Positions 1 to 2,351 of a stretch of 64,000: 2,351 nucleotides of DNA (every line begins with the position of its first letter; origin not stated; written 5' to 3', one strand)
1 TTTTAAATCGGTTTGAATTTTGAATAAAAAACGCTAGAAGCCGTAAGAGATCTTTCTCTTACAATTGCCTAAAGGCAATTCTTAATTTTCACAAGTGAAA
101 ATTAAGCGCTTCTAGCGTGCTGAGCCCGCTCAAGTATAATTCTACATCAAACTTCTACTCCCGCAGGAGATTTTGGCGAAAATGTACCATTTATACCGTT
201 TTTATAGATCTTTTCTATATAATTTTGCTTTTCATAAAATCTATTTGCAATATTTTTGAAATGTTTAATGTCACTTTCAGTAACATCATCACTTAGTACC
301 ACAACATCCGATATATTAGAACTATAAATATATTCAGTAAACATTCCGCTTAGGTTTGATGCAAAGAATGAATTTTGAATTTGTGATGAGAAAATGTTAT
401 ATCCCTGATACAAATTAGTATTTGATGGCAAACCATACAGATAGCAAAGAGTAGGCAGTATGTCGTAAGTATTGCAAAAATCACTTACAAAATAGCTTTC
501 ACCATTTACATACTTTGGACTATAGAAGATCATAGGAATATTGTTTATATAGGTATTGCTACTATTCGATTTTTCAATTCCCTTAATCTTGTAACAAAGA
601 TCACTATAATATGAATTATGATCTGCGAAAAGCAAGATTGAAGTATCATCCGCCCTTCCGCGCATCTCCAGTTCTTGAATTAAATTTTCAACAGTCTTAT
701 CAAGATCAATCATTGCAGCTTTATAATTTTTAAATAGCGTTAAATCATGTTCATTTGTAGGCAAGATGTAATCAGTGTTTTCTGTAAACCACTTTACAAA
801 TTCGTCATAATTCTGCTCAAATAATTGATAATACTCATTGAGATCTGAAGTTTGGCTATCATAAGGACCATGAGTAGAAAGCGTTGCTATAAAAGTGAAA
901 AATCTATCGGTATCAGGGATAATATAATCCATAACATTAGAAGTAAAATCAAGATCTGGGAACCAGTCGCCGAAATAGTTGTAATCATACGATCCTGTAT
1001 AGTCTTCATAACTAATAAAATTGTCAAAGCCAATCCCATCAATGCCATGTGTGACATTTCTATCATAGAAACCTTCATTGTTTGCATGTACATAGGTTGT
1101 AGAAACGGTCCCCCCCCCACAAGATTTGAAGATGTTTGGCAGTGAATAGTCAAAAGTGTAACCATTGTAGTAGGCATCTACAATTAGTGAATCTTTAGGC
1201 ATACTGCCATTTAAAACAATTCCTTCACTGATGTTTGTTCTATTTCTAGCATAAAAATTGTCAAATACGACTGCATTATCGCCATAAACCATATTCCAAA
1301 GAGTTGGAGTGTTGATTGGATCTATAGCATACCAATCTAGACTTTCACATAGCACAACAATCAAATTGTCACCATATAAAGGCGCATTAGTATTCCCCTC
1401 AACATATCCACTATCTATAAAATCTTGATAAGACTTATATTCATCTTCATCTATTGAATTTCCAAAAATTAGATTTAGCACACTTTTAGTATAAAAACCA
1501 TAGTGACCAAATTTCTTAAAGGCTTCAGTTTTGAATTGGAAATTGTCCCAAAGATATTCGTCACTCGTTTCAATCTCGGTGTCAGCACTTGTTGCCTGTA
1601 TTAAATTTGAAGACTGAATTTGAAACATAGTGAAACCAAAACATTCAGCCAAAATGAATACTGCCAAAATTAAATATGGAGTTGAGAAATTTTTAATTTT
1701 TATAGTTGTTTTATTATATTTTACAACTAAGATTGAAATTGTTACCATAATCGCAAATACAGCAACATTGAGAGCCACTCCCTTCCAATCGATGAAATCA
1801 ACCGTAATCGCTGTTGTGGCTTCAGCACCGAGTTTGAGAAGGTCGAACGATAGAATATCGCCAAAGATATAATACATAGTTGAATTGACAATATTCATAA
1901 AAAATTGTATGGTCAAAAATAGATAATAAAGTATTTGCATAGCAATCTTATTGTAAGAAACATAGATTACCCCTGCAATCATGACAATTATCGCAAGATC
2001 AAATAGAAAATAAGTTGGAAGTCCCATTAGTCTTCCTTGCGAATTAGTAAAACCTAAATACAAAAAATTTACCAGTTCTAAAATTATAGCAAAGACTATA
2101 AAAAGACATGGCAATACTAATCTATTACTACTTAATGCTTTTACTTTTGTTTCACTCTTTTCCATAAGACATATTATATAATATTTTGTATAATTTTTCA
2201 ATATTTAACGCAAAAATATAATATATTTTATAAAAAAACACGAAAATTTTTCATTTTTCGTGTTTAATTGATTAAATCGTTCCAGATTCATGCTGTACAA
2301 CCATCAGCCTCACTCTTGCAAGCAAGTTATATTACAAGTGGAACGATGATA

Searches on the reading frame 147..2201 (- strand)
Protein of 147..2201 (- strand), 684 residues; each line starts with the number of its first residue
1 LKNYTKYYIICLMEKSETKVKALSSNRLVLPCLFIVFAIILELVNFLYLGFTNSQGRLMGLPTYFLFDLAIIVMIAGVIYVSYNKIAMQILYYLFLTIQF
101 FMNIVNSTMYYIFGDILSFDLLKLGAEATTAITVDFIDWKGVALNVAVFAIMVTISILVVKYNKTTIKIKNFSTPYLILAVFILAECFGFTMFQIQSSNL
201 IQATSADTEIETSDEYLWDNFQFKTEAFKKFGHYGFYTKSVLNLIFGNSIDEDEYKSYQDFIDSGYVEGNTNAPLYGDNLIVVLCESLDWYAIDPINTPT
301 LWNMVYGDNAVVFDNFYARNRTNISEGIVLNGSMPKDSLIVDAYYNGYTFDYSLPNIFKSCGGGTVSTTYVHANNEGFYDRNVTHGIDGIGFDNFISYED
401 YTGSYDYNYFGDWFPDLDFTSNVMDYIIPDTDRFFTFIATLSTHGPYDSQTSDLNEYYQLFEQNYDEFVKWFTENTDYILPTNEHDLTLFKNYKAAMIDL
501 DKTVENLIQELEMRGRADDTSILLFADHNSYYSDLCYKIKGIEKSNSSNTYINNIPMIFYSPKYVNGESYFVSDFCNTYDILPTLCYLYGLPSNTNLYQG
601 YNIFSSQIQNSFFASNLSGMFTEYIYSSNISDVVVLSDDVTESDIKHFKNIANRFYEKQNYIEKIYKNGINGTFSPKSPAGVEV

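Call 11: search_protein_families(library=pfam, proteins=[window:147-2201:-], max_evalue=0.01)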
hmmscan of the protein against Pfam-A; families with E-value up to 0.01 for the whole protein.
window:147-2201:- (684 aa): 3 families
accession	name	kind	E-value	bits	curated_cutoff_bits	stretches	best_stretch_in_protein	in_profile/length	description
PF00884.28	Sulfatase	-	1.2e-19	71.2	25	1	279-563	2-275/301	Sulfatase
PF01663.27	Phosphodiest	-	0.0031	17.6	23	1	493-528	184-219/342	Type I phosphodiesterase / nucleotide pyrophosphatase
PF22676.1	GalA_N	-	0.004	17.4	27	0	406-470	61-125/133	Alpha-galactosidase, N-terminal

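Call 37: find_homologous_proteins(query=window:147-2201:-, max_evalue=1e-20)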
Query window:147-2201:- (684 aa): 133 proteins with E <= 1e-20 among 6833 candidates; the best 120 are listed.
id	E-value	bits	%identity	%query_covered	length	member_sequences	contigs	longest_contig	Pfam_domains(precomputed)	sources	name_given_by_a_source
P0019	0.0e+0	1448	96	98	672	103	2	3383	PF00884.29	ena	-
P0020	0.0e+0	1203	80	96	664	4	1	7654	PF00884.29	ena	-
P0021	4.6e-276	936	64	96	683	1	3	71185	PF00884.29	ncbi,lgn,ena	-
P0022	6.6e-276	935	64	96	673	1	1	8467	PF00884.29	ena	-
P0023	1.1e-275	935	64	96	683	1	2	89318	PF00884.29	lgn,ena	-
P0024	1.2e-275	935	64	96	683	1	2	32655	PF00884.29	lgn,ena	-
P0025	2.7e-275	933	64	96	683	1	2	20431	PF00884.29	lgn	-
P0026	2.7e-275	933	64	96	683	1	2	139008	PF00884.29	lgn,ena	-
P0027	2.1e-273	927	64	96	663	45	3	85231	PF00884.29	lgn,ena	-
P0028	1.8e-265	901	60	97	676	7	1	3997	PF00884.29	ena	-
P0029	9.4e-264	895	61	96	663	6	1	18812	PF00884.29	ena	-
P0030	1.2e-262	892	60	96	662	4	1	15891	PF00884.29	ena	-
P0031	2.6e-259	881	59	96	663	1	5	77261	PF00884.29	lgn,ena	-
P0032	4.2e-259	880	59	96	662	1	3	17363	PF00884.29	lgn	-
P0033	8.8e-259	879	59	96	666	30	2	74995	PF00884.29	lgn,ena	-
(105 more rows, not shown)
